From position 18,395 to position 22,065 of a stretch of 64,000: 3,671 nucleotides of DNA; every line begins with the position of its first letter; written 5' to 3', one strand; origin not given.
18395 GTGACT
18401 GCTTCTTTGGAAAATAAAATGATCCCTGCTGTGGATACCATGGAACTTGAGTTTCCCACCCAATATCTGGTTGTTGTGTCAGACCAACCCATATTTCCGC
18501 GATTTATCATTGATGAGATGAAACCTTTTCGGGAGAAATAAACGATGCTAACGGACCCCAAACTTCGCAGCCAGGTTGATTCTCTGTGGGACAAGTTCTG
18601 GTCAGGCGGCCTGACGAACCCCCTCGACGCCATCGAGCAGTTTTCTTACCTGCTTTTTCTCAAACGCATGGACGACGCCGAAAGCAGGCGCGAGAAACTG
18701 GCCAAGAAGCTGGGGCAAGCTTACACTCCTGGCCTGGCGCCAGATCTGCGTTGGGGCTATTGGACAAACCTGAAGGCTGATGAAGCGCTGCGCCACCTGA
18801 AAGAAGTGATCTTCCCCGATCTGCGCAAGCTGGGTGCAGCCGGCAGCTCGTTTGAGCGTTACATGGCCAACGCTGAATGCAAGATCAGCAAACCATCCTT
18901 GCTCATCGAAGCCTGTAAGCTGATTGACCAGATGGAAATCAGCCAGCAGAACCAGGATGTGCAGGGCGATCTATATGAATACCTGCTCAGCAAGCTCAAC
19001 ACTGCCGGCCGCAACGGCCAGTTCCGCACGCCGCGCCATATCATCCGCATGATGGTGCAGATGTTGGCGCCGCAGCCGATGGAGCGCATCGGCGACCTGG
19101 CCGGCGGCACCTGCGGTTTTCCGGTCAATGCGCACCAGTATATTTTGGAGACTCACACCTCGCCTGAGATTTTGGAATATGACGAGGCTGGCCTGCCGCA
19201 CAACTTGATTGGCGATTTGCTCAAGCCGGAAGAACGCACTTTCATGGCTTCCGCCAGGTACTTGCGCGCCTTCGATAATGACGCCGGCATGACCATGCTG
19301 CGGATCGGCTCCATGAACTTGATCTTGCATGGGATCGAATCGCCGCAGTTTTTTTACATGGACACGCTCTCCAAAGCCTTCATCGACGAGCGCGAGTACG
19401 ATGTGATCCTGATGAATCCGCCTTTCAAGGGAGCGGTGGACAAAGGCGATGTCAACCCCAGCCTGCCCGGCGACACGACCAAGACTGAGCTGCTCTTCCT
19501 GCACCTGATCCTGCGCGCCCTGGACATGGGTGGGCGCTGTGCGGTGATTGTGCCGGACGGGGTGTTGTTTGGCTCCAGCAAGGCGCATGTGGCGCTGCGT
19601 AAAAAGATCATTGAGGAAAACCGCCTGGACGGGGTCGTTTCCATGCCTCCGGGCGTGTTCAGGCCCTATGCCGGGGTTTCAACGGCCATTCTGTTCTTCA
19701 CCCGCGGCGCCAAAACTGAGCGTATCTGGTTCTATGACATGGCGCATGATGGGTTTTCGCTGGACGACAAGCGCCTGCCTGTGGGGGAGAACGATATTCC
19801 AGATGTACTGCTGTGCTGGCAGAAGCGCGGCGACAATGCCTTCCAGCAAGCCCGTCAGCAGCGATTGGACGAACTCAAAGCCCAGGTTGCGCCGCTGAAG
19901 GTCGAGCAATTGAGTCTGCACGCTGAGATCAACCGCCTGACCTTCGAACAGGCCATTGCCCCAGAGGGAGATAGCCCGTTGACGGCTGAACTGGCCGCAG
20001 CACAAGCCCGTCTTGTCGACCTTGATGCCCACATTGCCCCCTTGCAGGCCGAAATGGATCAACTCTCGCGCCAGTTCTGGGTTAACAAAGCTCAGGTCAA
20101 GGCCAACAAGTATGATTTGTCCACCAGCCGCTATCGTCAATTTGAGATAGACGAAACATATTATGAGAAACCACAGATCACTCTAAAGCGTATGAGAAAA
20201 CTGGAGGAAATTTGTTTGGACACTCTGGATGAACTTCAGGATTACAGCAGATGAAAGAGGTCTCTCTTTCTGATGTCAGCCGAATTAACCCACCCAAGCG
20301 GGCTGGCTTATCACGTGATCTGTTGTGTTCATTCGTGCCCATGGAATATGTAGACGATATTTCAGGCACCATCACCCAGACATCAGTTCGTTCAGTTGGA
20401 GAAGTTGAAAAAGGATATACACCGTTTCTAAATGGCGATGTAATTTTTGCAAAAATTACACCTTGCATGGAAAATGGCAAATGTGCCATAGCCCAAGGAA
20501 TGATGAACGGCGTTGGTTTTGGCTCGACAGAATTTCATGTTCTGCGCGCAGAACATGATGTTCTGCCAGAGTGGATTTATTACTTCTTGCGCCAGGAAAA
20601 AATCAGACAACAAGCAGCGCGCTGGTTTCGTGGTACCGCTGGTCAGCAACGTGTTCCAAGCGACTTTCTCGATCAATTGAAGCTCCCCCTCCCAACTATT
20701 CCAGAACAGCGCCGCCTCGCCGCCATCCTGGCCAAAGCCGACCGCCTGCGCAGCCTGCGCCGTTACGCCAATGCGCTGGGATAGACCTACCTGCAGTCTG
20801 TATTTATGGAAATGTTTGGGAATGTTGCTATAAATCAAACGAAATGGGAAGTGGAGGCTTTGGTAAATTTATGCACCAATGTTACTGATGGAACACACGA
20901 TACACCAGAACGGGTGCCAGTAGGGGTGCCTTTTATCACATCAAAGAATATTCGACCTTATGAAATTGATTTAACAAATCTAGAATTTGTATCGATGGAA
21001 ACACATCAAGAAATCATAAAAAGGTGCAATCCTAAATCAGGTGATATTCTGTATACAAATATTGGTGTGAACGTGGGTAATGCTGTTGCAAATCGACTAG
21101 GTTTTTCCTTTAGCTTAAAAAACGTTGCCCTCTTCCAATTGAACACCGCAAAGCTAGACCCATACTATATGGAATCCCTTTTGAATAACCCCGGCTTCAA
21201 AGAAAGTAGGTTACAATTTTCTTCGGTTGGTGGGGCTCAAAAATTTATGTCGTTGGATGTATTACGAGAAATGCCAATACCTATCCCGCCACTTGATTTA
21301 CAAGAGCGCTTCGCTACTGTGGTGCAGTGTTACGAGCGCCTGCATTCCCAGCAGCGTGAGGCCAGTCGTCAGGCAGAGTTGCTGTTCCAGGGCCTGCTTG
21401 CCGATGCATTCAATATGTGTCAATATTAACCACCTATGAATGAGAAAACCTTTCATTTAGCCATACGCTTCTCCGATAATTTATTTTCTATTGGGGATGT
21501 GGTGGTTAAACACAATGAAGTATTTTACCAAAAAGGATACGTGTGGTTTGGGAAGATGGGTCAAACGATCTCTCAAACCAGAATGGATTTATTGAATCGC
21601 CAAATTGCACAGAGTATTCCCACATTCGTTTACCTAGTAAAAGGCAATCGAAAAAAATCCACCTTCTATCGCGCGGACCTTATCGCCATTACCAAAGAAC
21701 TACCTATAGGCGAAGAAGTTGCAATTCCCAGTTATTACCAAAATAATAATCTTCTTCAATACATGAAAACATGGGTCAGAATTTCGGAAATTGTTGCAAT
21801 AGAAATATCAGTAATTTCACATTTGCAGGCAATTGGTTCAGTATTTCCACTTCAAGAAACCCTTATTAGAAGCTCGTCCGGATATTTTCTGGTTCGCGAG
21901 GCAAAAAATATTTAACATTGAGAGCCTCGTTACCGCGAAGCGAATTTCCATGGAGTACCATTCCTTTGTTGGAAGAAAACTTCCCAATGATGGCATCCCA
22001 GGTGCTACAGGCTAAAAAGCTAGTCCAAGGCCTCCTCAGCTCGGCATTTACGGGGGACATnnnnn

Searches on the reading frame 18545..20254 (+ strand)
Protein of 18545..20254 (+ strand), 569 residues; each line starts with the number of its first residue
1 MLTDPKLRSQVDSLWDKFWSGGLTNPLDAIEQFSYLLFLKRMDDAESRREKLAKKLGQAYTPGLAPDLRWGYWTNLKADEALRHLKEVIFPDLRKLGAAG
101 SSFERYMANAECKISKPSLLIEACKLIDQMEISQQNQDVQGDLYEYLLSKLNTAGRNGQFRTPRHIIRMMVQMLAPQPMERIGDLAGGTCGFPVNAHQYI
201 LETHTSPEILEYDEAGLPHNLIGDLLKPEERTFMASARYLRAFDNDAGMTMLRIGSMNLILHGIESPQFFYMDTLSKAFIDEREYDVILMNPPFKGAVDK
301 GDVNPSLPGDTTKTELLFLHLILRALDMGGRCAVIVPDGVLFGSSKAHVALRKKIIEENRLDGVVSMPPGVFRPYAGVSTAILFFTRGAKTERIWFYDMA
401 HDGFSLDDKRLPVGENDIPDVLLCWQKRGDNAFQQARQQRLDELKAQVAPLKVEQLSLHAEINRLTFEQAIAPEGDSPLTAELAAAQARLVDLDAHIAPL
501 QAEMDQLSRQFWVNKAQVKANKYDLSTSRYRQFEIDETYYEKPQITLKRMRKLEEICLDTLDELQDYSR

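Call 5: search_protein_families(library=pfam, proteins=[window:18545-20254:+], max_evalue=0.01)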
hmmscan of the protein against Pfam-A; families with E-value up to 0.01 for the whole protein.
window:18545-20254:+ (569 aa): 4 families
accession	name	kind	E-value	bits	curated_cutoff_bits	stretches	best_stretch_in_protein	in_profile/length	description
PF02384.22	N6_Mtase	-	4.4e-48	164.6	20.4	1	136-455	2-301/311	N-6 DNA Methylase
PF12161.14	HsdM_N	-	6.6e-14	53.1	24.5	1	7-123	1-131/135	HsdM N-terminal domain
PF07669.17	Eco57I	-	1.4e-05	25.7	25.3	1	276-367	66-165/171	Eco57I restriction-modification methylase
PF04977.20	DivIC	-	0.0045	17.2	28.9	0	434-469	19-55/80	Septum formation initiator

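Call 6: search_protein_families(library=padloc, proteins=[window:18545-20254:+], max_evalue=0.01)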
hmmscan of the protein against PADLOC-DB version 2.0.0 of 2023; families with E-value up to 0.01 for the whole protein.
window:18545-20254:+ (569 aa): 38 families (the best 25 are shown)
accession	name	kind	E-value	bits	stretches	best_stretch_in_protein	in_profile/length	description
PDLC03021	MTase_I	-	8e-151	501.2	1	3-566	3-487/491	Type I methyltransferase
PDLC03025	MTase_I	-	1.3e-62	210.3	2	255-556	235-544/569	Type I methyltransferase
PDLC03026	MTase_I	-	4.3e-61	205.5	1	27-442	25-418/487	Type I methyltransferase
PDLC04134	mad2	-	6.6e-39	132.1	1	6-426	140-485/492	mads_2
PDLC03036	MTase_I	-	2e-38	130.2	2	142-401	198-445/635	Type I methyltransferase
PDLC03034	MTase_I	-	2e-24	83.9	2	112-200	282-368/672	Type I methyltransferase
PDLC03022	MTase_I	-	2.2e-24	83.9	2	253-429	255-447/857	Type I methyltransferase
PDLC03031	MTase_I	-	2.8e-24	83.4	2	242-386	239-402/834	Type I methyltransferase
PDLC03018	MTase_I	-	4.3e-23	79.6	3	109-203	260-352/749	Type I methyltransferase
PDLC03318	MTase_II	-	6.3e-22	75.7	2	30-284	226-468/723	Type II methyltransferase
PDLC03027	MTase_I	-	1.7e-17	61.2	2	242-444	210-424/810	Type I methyltransferase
PDLC03039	MTase_I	-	3.1e-16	56.6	2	237-373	218-365/708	Type I methyltransferase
PDLC03038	MTase_I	-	2.4e-15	53.5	2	238-389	221-381/896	Type I methyltransferase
PDLC03033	MTase_I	-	7.9e-15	52.8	1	316-400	351-433/541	Type I methyltransferase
PDLC03240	MTase_II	-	6.2e-14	49.7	2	252-387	243-382/511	Type II methyltransferase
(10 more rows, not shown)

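Call 105: find_homologous_proteins(query=window:18545-20251:+, max_evalue=1e-100)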
Query window:18545-20251:+ (569 aa): 7711 proteins with E <= 1e-100 among 8000 candidates; the best 120 are listed.
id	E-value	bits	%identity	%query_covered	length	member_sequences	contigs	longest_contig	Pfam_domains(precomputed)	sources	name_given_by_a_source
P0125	0.0e+0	1302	100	100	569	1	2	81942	PF02384.23,PF07669.18,PF12161.15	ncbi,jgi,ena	-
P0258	0.0e+0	1154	89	99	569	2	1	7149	PF02384.23,PF07669.18,PF12161.15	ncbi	-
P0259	0.0e+0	1135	87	99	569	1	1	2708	PF02384.23,PF07669.18,PF12161.15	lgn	-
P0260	0.0e+0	1134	87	99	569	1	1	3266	PF02384.23,PF07669.18,PF12161.15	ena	-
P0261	0.0e+0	1131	87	99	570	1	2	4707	PF02384.23,PF07669.18,PF12161.15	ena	-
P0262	0.0e+0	1102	85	99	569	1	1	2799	PF02384.23,PF07669.18,PF12161.15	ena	-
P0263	0.0e+0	1085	83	99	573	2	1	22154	PF02384.23,PF07669.18,PF12161.15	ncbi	-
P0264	0.0e+0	1057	81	99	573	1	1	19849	PF02384.23,PF07669.18,PF12161.15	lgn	-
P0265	0.0e+0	1038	80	99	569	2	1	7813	PF02384.23,PF12161.15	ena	-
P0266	0.0e+0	1035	80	99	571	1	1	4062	PF02384.23,PF07669.18,PF12161.15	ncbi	-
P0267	0.0e+0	1032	81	99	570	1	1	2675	PF02384.23,PF07669.18,PF12161.15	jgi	jgi:type I restriction enzyme M protein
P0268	3.7e-297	1004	77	99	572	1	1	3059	PF02384.23,PF07669.18,PF12161.15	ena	-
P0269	2.8e-295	998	77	99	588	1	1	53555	PF02384.23,PF07669.18,PF12161.15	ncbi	-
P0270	8.6e-290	980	76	99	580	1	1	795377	PF02384.23,PF07669.18,PF12161.15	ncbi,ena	-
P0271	1.4e-288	976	76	99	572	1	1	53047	PF02384.23,PF07669.18,PF01170.25,PF12161.15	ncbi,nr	ncbi:MAG: N-6 DNA methylase [Anaerolineales bacterium]|nr:N-6 DNA methylase [Anaerolineales bacteriu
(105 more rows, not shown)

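Call 106: find_encoding_contigs(protein=P0263, flank=7000, max_places=1)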
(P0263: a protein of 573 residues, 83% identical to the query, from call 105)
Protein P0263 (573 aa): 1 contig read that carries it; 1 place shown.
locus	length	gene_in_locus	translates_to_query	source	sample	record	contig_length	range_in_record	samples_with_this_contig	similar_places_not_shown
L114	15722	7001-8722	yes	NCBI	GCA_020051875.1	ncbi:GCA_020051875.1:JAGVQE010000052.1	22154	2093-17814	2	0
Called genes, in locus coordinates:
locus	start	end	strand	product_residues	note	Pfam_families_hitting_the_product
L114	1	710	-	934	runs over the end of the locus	?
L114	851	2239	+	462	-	-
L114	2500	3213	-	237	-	PF10108:DNA_pol_B_exo2, PF13482:RNase_H_2 (weak)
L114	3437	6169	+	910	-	PF04313:HSDR_N (faint), PF00270:DEAD (weak), PF04851:ResIII, PF18766:SWI2_SNF2, PF00271:Helicase_C, PF08463:EcoEI_R_C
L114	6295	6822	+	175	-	PF13646:HEAT_2 (weak)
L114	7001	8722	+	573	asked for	PF12161:HsdM_N, PF02384:N6_Mtase, PF07669:Eco57I (weak)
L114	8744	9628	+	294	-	-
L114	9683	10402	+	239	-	PF07505:DUF5131, PF17338:GP88 (weak)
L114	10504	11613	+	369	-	PF01420:Methylase_S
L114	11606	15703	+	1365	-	-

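Call 107: find_encoding_contigs(protein=P0264, flank=7000, max_places=1)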
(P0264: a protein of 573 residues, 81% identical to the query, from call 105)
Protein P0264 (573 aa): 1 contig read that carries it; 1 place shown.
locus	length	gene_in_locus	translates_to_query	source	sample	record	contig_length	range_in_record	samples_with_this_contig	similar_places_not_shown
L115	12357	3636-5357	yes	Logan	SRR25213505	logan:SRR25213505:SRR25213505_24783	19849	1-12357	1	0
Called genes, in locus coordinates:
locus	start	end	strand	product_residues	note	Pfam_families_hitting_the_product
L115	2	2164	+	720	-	?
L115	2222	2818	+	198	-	-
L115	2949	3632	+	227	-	PF13419:HAD_2 (weak), PF13242:Hydrolase_like, PF04014:MazE_antitoxin (weak)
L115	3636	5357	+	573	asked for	PF12161:HsdM_N, PF02384:N6_Mtase, PF07669:Eco57I (faint)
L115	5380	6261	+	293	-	-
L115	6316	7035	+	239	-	PF07505:DUF5131, PF17338:GP88 (weak)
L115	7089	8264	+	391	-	PF01420:Methylase_S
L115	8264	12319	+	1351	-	-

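Call 108: find_encoding_contigs(protein=P0271, flank=7000, max_places=1)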
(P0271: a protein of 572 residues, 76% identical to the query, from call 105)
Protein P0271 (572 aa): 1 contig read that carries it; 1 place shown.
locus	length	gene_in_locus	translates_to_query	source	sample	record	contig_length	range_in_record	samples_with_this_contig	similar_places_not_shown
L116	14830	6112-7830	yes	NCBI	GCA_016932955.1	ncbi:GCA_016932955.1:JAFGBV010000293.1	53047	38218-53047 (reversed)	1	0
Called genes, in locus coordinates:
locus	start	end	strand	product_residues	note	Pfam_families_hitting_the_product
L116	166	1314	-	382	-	PF01590:GAF (weak), PF13185:GAF_2, PF13492:GAF_3 (weak), PF13487:HD_5, PF01966:HD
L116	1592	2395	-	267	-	PF01113:DapB_N, PF01118:Semialdhyde_dh (weak), PF05173:DapB_C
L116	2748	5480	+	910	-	PF04313:HSDR_N (weak), PF00270:DEAD (weak), PF04851:ResIII, PF18766:SWI2_SNF2, PF00271:Helicase_C, PF08463:EcoEI_R_C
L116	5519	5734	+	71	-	PF04014:MazE_antitoxin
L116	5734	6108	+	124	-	PF01850:PIN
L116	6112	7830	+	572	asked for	PF12161:HsdM_N, PF02384:N6_Mtase, PF01170:UPF0020 (faint), PF07669:Eco57I (faint)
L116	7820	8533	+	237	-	-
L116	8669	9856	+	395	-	PF01420:Methylase_S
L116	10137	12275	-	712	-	PF25174:Beta-prop_THOC3, PF25175:Beta-prop_WDR5, PF23381:Beta-prop_IFT122_1st, PF24814:WD40_Prp19, PF25173:Beta-prop_WDR3_1st, PF23409:Beta-prop_EML, PF25174:Beta-prop_THOC3, PF25175:Beta-prop_WDR5, +54 more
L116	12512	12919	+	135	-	PF08818:DUF1801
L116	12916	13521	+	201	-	-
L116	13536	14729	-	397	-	PF13173:AAA_14, PF13635:DUF4143, PF08279:HTH_11 (weak)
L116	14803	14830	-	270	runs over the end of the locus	PF01135:PCMT (weak), PF01209:Ubie_methyltran, PF13489:Methyltransf_23, PF13847:Methyltransf_31, PF08241:Methyltransf_11, PF08242:Methyltransf_12, PF13649:Methyltransf_25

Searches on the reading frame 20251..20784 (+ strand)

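Call 5: search_protein_families(library=pfam, proteins=[window:20251-20784:+], max_evalue=0.01)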
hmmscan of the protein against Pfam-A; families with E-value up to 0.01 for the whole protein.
window:20251-20784:+ (177 aa): 1 family
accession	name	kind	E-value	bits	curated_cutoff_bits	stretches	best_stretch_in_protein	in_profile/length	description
PF01420.25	Methylase_S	-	1.6e-06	28.9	22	1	53-165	52-154/168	Type I restriction modification DNA specificity domain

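Call 6: search_protein_families(library=padloc, proteins=[window:20251-20784:+], max_evalue=0.01)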
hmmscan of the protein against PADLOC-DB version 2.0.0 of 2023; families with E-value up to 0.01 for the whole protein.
window:20251-20784:+ (177 aa): 89 families (the best 25 are shown)
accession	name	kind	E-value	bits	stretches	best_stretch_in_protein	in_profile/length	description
PDLC03127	Specificity_I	-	1.4e-60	203.7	1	3-166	15-175/571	Type I specificity subunit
PDLC03128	Specificity_I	-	1.1e-42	144.3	1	6-176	204-375/392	Type I specificity subunit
PDLC03143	Specificity_I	-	1.9e-42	143.8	1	6-166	37-198/471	Type I specificity subunit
PDLC03188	Specificity_I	-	5.9e-36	122.3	1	6-163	66-226/458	Type I specificity subunit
PDLC03079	Specificity_I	-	9.3e-31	105.5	1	3-161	250-412/470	Type I specificity subunit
PDLC03083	Specificity_I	-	1.8e-29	100.4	1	4-161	308-465/717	Type I specificity subunit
PDLC03186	Specificity_I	-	1.2e-27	95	1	4-164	219-377/419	Type I specificity subunit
PDLC03072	Specificity_I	-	2.5e-23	80.8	1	24-161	48-180/448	Type I specificity subunit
PDLC03069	Specificity_I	-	2.9e-21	74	1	39-175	38-169/387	Type I specificity subunit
PDLC03107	Specificity_I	-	3.7e-21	73.7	1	2-173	4-169/392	Type I specificity subunit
PDLC03096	Specificity_I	-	9.3e-19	65.6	1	5-168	97-246/658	Type I specificity subunit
PDLC03101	Specificity_I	-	9.4e-19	66.3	1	2-165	214-376/411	Type I specificity subunit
PDLC03100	Specificity_I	-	3.5e-15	54.3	1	37-169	234-368/392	Type I specificity subunit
PDLC03164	Specificity_I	-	1.9e-14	51.8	1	2-165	4-168/409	Type I specificity subunit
PDLC03169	Specificity_I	-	2.1e-13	48.5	1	45-158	55-168/461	Type I specificity subunit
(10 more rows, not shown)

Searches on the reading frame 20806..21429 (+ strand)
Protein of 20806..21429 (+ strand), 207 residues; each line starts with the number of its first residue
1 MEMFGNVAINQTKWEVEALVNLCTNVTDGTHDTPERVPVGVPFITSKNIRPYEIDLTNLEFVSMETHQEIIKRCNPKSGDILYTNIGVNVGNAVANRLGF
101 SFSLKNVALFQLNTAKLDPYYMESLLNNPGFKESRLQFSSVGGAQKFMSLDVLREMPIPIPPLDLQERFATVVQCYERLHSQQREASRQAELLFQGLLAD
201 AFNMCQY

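Call 5: search_protein_families(library=pfam, proteins=[window:20806-21429:+], max_evalue=0.01)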
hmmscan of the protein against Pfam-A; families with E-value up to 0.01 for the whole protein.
window:20806-21429:+ (207 aa): 1 family
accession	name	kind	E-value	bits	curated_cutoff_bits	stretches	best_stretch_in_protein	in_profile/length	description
PF01420.25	Methylase_S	-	1.2e-06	29.2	22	1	41-182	32-161/168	Type I restriction modification DNA specificity domain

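Call 6: search_protein_families(library=padloc, proteins=[window:20806-21429:+], max_evalue=0.01)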
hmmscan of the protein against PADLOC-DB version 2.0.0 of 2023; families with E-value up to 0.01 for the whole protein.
window:20806-21429:+ (207 aa): 84 families (the best 25 are shown)
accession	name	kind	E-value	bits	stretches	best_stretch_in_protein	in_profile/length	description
PDLC03084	Specificity_I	-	1.6e-25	88.3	1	1-202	181-386/392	Type I specificity subunit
PDLC03069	Specificity_I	-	4.7e-25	86.5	1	1-202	180-383/387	Type I specificity subunit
PDLC03169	Specificity_I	-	5.8e-23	80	1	11-202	218-415/461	Type I specificity subunit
PDLC03107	Specificity_I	-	5.5e-22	76.4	1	1-203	182-389/392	Type I specificity subunit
PDLC03179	Specificity_I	-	2.2e-19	67.8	1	13-201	393-582/589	Type I specificity subunit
PDLC03117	Specificity_I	-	7.2e-18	62.7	1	1-202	178-382/518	Type I specificity subunit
PDLC03100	Specificity_I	-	7.9e-18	63.1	1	10-202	192-388/392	Type I specificity subunit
PDLC03079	Specificity_I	-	3.4e-17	60.7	1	9-202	243-443/470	Type I specificity subunit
PDLC03073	Specificity_I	-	8.7e-17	59.4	1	13-173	17-180/437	Type I specificity subunit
PDLC03168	Specificity_I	-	1.2e-16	59.3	1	13-177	4-166/459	Type I specificity subunit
PDLC03086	Specificity_I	-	6.7e-16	56.3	1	29-174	26-171/458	Type I specificity subunit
PDLC03108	Specificity_I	-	1.5e-15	55.4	1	13-202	243-431/452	Type I specificity subunit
PDLC03101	Specificity_I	-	6.1e-14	50.4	1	12-172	4-165/411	Type I specificity subunit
PDLC03172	Specificity_I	-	7.6e-13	46.3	1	13-184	4-178/431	Type I specificity subunit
PDLC03154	Specificity_I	-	1.2e-12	46.1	1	13-177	3-164/406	Type I specificity subunit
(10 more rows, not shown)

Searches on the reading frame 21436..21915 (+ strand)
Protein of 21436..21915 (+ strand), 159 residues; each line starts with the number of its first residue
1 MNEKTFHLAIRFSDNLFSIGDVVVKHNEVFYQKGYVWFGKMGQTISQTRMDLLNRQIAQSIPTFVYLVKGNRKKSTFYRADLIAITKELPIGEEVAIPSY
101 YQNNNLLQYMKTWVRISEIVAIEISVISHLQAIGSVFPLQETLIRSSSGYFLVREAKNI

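Call 5: search_protein_families(library=pfam, proteins=[window:21436-21915:+], max_evalue=0.01)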
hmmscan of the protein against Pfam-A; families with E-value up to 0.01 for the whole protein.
window:21436-21915:+ (159 aa): 1 family
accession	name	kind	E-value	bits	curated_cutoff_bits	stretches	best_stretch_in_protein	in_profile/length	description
PF24405.1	Pua-like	-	7.5e-11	42.6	27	1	10-128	3-123/176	Pua-like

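Call 6: search_protein_families(library=padloc, proteins=[window:21436-21915:+], max_evalue=0.01)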
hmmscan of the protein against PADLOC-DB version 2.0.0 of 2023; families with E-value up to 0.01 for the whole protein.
window:21436-21915:+ (159 aa): 0 families

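Call 8: search_protein_families(library=ncbifam, proteins=[window:21436-21915:+], max_evalue=0.01)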
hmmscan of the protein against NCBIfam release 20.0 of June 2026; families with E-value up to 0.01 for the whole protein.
window:21436-21915:+ (159 aa): 1 family
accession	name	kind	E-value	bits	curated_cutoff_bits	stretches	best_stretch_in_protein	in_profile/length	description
NF053862.1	DS9_1_antiphage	equivalog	2.8e-10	39.7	420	1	11-130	1-121/486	anti-phage phosphoesterase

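Call 35: search_protein_families(library=phrogs, proteins=[window:21436-21912:+], max_evalue=0.01)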
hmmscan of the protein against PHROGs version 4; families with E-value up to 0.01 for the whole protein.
window:21436-21912:+ (159 aa): 0 families

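Call 104: search_solved_structures(query=window:21436-21912:+, max_evalue=1)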
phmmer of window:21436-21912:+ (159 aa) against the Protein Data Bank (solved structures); distinct sequences matched with E-value up to 1: 1.
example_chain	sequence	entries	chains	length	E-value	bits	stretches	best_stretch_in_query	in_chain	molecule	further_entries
3hzr_A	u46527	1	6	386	0.83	12.8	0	15-68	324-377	Tryptophanyl-tRNA synthetase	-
